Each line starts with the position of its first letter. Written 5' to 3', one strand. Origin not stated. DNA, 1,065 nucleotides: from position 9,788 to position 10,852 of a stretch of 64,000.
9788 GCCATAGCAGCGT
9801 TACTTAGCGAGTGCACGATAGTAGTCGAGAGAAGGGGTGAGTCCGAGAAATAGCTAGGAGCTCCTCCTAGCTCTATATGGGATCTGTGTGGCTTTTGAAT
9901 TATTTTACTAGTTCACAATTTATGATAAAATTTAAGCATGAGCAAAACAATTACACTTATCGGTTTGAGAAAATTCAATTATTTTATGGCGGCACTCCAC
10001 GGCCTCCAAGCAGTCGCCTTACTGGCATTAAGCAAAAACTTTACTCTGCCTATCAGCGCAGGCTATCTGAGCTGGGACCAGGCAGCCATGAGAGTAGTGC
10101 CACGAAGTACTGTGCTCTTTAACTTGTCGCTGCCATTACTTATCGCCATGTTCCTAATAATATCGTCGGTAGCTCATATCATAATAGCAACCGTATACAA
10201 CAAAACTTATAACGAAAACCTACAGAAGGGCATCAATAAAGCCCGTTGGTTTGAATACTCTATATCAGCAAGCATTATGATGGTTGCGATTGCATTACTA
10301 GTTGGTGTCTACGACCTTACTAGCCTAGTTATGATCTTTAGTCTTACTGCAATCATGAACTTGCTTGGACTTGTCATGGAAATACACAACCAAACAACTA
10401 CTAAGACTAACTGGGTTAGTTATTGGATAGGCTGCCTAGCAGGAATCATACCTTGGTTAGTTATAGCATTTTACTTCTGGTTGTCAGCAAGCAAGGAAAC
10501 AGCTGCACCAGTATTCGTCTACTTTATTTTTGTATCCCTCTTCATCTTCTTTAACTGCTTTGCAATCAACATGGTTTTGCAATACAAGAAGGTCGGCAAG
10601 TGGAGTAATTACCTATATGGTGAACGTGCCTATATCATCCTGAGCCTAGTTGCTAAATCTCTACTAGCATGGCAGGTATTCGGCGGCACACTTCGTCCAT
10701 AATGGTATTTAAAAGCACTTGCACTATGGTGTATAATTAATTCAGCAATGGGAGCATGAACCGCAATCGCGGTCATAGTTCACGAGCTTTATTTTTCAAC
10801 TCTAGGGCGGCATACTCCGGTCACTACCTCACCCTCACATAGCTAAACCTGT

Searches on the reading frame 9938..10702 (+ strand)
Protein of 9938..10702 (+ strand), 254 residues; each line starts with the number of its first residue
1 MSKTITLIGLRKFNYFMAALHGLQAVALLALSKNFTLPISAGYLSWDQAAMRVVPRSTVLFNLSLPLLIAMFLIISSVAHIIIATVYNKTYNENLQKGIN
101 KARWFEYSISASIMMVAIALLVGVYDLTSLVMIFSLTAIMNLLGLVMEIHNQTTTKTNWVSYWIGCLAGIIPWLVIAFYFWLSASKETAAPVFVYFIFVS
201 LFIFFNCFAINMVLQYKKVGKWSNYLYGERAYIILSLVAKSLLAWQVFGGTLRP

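Call 70: search_protein_families(library=pfam, proteins=[window:9938-10702:+], max_evalue=0.01)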
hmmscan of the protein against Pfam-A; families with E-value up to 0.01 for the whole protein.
window:9938-10702:+ (254 aa): 1 family
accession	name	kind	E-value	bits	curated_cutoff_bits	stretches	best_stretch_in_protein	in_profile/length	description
PF18761.7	Heliorhodopsin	-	9.1e-99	330.1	26.7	1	10-252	1-242/242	Heliorhodopsin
